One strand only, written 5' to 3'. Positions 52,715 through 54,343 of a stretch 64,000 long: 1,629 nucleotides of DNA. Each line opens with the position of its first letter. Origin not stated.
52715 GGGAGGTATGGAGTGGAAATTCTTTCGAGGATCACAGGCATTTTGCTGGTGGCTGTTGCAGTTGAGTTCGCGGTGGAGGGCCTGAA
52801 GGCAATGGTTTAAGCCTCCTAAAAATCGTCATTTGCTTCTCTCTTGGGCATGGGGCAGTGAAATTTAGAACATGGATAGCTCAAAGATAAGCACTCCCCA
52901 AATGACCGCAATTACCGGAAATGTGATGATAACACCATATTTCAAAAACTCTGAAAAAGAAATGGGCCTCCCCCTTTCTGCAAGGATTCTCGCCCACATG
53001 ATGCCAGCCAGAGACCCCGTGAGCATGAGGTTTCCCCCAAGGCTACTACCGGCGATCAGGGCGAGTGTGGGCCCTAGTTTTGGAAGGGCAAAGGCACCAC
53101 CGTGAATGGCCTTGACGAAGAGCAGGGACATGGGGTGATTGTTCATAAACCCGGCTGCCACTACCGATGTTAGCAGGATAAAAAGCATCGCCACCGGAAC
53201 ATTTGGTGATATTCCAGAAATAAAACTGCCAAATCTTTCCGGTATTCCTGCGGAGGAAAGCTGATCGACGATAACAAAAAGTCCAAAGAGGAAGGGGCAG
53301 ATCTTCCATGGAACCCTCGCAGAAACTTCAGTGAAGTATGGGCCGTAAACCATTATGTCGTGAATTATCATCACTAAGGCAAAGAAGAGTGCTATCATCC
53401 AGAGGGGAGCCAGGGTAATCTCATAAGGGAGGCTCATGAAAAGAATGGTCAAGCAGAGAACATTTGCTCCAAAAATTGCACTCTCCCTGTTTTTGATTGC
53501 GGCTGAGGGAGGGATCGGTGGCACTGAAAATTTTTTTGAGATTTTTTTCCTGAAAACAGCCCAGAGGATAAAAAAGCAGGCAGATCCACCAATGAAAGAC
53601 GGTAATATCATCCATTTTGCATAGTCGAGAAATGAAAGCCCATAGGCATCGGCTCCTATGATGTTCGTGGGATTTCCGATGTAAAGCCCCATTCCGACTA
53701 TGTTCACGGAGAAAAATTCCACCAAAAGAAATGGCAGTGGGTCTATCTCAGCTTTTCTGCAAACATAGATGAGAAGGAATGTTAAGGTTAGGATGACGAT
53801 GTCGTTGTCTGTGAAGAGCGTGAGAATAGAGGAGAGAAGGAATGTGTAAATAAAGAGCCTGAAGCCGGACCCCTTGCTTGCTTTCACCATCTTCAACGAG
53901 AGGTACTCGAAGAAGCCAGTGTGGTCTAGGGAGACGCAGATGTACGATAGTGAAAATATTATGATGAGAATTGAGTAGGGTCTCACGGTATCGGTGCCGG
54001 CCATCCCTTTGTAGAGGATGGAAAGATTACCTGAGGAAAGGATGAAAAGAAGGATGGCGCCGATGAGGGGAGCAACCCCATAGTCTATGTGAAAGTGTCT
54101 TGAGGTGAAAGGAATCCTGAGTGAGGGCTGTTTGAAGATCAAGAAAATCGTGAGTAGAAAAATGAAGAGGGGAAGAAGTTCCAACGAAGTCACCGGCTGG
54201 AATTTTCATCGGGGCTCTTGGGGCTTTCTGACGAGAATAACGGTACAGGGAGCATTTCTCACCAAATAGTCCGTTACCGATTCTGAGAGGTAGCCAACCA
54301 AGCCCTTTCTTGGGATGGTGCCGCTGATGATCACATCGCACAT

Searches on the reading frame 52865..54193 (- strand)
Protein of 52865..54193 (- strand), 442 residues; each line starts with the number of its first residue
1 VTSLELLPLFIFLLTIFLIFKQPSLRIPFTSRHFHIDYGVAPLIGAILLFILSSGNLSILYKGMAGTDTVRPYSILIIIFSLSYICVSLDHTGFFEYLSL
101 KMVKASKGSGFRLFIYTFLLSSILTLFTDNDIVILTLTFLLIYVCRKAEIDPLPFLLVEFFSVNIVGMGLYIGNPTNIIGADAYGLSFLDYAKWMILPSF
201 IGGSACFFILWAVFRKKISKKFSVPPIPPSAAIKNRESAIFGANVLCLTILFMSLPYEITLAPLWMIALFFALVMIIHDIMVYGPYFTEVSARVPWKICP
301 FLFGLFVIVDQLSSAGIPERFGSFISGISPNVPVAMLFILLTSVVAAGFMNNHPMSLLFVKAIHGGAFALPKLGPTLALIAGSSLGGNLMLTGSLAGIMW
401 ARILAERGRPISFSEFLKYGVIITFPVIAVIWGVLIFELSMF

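Call 11: search_protein_families(library=pfam, proteins=[window:52865-54193:-], max_evalue=0.001)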
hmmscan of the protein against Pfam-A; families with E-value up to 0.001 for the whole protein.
window:52865-54193:- (442 aa): 2 families
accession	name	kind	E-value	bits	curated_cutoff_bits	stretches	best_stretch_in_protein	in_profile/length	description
PF03600.22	CitMHS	-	9.1e-39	133.9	31.9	1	36-365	9-316/336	Citrate transporter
PF02040.21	ArsB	-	3.6e-34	119.3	22.2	1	8-431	2-415/423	Arsenical pump membrane protein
